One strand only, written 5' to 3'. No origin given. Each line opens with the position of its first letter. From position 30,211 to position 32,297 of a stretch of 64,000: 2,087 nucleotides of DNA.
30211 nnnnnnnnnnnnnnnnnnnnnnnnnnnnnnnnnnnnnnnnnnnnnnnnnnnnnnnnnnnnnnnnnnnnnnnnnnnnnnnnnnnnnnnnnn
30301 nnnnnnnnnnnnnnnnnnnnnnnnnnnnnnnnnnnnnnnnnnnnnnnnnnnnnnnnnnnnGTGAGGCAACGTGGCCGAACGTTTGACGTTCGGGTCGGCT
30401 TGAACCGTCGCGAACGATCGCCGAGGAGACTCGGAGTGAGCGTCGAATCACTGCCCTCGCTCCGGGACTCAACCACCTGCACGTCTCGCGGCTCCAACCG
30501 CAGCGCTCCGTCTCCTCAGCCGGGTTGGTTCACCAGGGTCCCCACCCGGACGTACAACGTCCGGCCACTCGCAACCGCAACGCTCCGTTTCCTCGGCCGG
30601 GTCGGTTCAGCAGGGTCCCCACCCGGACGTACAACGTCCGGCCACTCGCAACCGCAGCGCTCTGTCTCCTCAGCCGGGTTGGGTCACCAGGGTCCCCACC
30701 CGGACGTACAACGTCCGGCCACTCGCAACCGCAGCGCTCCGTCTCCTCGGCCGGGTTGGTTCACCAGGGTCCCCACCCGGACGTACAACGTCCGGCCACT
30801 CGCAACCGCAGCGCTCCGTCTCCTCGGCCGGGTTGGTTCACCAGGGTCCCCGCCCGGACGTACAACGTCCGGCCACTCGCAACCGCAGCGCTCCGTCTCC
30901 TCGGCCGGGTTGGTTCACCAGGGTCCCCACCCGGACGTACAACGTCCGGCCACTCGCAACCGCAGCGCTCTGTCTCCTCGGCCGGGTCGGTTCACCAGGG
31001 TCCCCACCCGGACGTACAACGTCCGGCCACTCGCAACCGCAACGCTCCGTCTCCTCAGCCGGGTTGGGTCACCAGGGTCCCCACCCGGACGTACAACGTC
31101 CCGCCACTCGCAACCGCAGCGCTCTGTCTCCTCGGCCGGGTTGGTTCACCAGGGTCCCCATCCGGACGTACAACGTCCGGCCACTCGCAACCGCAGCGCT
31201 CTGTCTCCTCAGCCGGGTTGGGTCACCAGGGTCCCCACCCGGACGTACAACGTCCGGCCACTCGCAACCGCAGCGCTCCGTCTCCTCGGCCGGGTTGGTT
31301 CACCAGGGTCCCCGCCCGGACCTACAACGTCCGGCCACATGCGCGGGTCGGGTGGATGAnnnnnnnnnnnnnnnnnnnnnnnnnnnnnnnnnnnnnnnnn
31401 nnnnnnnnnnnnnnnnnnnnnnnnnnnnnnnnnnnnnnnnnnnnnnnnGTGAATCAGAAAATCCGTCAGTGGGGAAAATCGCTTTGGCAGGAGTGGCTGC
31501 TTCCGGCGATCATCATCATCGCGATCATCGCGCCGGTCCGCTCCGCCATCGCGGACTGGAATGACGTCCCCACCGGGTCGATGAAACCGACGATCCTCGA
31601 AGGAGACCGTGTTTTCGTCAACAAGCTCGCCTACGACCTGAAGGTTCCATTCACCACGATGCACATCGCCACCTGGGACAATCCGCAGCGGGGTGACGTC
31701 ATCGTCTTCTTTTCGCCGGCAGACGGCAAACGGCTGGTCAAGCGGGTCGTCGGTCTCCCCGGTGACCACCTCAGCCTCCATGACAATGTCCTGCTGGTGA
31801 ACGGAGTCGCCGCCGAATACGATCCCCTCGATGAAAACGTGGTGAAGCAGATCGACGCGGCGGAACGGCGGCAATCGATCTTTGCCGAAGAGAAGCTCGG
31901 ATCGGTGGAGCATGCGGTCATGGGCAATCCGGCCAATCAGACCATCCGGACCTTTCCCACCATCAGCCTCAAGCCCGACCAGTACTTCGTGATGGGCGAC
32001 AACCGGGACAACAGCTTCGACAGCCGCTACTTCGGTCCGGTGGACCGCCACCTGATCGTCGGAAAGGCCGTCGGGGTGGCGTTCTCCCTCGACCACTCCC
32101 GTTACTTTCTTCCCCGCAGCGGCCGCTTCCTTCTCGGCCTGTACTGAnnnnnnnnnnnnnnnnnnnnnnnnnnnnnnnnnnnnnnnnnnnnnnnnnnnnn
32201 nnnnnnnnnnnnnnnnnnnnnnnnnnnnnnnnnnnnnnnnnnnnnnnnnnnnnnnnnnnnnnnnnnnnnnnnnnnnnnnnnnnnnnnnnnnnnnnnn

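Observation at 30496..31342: Eleven exact-length 77-bp tandem repeats, each with a perfect hairpin, lie between a GNAT gene and lepB as a non-coding array of unknown function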

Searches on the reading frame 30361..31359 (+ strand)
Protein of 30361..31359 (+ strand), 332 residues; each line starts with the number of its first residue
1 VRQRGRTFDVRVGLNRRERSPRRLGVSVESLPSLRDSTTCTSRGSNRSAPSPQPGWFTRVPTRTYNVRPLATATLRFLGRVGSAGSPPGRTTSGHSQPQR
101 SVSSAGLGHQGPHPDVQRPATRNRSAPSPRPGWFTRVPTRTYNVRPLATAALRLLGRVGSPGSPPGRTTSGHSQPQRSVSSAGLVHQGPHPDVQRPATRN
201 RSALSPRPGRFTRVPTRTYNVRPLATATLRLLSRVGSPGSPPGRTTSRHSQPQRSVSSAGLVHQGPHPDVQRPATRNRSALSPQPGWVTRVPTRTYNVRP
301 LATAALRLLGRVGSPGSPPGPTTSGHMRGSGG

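Call 11: search_protein_families(library=pfam, proteins=[window:30361-31359:+], max_evalue=0.01)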
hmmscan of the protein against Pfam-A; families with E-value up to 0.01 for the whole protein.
window:30361-31359:+ (332 aa): 1 family
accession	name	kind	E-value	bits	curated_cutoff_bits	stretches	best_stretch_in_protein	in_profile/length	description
PF15535.12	Ntox37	-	6.1e-06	27.2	27.8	0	179-198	50-69/78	Bacterial toxin 37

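Call 16: find_encoding_contigs(protein=window:30361-31359:+, flank=4000, max_places=10)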
Protein window:30361-31359:+ (332 aa): no gene with exactly this product is on record in the collection.

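Call 17: find_homologous_proteins(query=window:30361-31359:+, max_evalue=0.001)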
Query window:30361-31359:+ (332 aa): 3 proteins with E <= 0.001 among 8000 candidates.
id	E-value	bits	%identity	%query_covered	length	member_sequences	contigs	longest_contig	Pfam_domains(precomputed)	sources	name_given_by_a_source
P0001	1.6e-189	647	100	92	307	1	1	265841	PF15535.13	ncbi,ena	-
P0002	4.2e-31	127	31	71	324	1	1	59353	-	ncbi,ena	-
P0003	3.4e-21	94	37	84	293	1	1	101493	-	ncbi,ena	-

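Call 19: find_encoding_contigs(protein=P0001, flank=3000, max_places=5)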
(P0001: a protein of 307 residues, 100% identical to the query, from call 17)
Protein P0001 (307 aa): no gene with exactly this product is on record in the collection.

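Call 20: find_encoding_contigs(protein=P0002, flank=6000, max_places=5)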
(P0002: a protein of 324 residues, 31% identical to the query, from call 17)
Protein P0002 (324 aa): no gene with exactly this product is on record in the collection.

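Call 21: find_encoding_contigs(protein=P0003, flank=6000, max_places=5)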
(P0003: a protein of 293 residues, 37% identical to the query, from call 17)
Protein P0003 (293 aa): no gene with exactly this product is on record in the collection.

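Call 35: find_homologous_proteins(query=P0006, max_evalue=1e-20)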
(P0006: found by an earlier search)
Query P0006 (232 aa): 7840 proteins with E <= 1e-20 among 8000 candidates; the best 120 are listed.
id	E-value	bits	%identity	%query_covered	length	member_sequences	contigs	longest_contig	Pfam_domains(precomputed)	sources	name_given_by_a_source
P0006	1.4e-153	527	100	100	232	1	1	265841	PF10502.15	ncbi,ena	-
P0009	9.4e-103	361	66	100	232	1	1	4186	PF10502.15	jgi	-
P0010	9.6e-101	354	69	97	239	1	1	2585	PF10502.15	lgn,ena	-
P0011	1.0e-96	341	64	100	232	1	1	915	PF10502.15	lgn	-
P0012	4.5e-95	336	63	99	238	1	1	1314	PF10502.15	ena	-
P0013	1.2e-90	321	60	99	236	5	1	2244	PF10502.15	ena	-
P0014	8.4e-90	318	61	95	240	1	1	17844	PF10502.15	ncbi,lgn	ncbi:MAG: signal peptidase I [Acidobacteriota bacterium]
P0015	4.7e-89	316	60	97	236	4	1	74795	PF10502.15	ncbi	-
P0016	2.4e-88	314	59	100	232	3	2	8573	PF10502.15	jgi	jgi:signal peptidase I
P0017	3.1e-88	313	59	99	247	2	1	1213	PF10502.15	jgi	jgi:signal peptidase I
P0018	3.1e-88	313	59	99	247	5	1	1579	PF10502.15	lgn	-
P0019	3.6e-88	313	60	97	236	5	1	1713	PF10502.15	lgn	-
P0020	1.5e-87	311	60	99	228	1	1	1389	PF10502.15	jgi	jgi:signal peptidase I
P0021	9.2e-87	308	59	98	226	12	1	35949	PF10502.15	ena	-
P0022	1.8e-86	307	59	98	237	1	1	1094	PF10502.15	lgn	-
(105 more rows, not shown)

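Call 36: find_encoding_contigs(protein=P0009, flank=4000, max_places=3)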
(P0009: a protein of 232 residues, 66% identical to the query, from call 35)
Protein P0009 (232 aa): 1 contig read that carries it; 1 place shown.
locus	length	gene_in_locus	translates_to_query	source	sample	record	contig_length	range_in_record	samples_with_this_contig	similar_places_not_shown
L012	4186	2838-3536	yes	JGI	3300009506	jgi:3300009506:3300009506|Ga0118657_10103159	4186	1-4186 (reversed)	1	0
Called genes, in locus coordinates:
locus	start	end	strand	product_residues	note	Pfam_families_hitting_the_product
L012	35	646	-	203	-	-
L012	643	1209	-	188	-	PF04542:Sigma70_r2, PF08281:Sigma70_r4_2, PF04545:Sigma70_r4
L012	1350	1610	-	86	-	PF00578:AhpC-TSA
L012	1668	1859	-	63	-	PF00578:AhpC-TSA, PF08534:Redoxin (weak)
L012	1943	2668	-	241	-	PF00106:adh_short, PF08659:KR, PF13561:adh_short_C2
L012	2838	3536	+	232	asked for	PF10502:Peptidase_S26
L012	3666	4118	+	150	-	PF06094:GGACT, PF13772:AIG2_2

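Call 37: find_encoding_contigs(protein=P0014, flank=4000, max_places=3)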
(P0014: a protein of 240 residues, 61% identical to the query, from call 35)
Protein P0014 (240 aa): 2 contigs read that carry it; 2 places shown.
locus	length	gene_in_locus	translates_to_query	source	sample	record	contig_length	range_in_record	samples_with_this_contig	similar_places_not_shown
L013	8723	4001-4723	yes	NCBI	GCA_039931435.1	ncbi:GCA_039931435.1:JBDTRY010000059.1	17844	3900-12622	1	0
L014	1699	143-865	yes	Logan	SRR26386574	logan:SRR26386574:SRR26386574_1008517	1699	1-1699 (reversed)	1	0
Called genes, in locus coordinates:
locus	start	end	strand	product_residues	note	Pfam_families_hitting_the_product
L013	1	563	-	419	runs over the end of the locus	PF01546:Peptidase_M20, PF07687:M20_dimer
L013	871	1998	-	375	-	PF00487:FA_desaturase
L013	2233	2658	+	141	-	-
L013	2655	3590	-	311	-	-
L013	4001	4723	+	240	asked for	PF10502:Peptidase_S26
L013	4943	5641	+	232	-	PF09992:NAGPA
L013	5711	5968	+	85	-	-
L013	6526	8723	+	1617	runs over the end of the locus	PF21075:GDH_ACT1, PF21073:GDH_HM1, PF21076:GDH_ACT2, PF21077:GDH_ACT3, PF21079:GDH_HM2, PF21078:GDH_HM3, PF05088:Bac_GDH_CD, PF21074:GDH_C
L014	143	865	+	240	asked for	PF10502:Peptidase_S26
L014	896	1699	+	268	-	?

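Call 38: find_encoding_contigs(protein=P0010, flank=4000, max_places=3)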
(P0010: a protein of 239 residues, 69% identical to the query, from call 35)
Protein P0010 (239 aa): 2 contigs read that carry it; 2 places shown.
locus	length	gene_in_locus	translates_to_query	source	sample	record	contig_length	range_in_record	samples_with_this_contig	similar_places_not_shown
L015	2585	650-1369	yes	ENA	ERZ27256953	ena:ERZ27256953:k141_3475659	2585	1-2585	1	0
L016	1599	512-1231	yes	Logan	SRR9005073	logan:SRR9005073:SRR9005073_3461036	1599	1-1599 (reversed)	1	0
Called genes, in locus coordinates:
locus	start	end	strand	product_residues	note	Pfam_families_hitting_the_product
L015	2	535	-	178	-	?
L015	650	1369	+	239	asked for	PF10502:Peptidase_S26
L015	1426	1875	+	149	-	PF06094:GGACT, PF13772:AIG2_2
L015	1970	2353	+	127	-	PF11026:DUF2721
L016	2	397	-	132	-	?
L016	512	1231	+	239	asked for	PF10502:Peptidase_S26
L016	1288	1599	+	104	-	?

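Call 39: search_protein_representatives(protein=window:30495-31340:+)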
Query: 282 residues. Proteins with E-value up to 0.001 (for the whole library): 4; up to 1e-10: 4; up to 1e-30: 3. The best 4 are listed.
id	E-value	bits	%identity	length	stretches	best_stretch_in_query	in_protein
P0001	8.6e-166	566.9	91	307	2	103-266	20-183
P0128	4.9e-35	137.7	49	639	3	49-266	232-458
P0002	5.7e-32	127.7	61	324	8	79-102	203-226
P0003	3.4e-15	72.6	49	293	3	30-149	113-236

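Call 42: find_encoding_contigs(protein=P0128, flank=8000, max_places=5)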
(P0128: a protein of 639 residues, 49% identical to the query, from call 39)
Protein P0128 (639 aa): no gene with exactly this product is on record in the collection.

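Call 49: find_homologous_proteins(query=P0005, max_evalue=1e-10)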
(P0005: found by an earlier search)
Query P0005 (203 aa): 4479 proteins with E <= 1e-10 among 5446 candidates; the best 120 are listed.
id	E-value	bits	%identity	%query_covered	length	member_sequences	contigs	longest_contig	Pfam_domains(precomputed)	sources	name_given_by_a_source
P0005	1.6e-133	461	100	100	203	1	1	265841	PF13302.14,PF00583.32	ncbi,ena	-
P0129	4.4e-58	214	55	88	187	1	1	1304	PF13302.14,PF00583.32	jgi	jgi:RimJ/RimL family protein N-acetyltransferase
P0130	5.9e-58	214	59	86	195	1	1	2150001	PF13302.14,PF00583.32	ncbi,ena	-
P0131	1.4e-57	213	54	91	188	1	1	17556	PF13302.14,PF00583.32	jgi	jgi:ribosomal-protein-alanine N-acetyltransferase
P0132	1.5e-57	213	59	85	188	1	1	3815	PF13302.14,PF00583.32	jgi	jgi:[ribosomal protein S5]-alanine N-acetyltransferase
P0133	2.7e-57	212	56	86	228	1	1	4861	PF13302.14,PF00583.32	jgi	jgi:RimJ/RimL family protein N-acetyltransferase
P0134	3.4e-57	212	53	89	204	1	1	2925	PF13302.14,PF00583.32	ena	-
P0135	4.3e-57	211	59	86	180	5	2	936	PF13302.14,PF00583.32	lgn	-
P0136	7.7e-57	210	50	92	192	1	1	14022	PF13302.14,PF00583.32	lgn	-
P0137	1.7e-56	209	55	90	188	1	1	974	PF13302.14,PF00583.32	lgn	-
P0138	2.1e-56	209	55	89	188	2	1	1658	PF13302.14,PF00583.32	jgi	jgi:RimJ/RimL family protein N-acetyltransferase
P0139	3.6e-56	208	49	97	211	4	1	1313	PF13302.14,PF00583.32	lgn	-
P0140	3.6e-56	208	56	89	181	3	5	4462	PF13302.14,PF00583.32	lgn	-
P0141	3.8e-56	208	57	87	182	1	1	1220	PF13302.14,PF00583.32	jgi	jgi:RimJ/RimL family protein N-acetyltransferase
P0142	4.2e-56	208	55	86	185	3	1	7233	PF13302.14,PF00583.32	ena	-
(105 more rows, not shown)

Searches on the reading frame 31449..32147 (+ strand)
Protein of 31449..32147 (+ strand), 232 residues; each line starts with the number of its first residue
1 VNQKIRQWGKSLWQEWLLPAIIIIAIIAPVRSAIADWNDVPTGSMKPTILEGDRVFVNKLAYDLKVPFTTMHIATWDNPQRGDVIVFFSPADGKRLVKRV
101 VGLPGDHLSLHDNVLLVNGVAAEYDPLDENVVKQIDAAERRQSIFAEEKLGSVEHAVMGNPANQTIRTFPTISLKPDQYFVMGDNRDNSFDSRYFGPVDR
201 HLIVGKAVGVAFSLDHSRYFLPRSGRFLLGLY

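Call 11: search_protein_families(library=pfam, proteins=[window:31449-32147:+], max_evalue=0.01)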
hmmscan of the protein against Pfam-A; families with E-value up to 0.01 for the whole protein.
window:31449-32147:+ (232 aa): 1 family
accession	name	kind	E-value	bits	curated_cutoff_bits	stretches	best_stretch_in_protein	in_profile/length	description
PF10502.14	Peptidase_S26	-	1.4e-43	149.2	22.9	1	13-209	1-165/168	Signal peptidase, peptidase S26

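Call 15: find_encoding_contigs(protein=window:31449-32147:+, flank=4000, max_places=10)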
Protein window:31449-32147:+ (232 aa): no gene with exactly this product is on record in the collection.
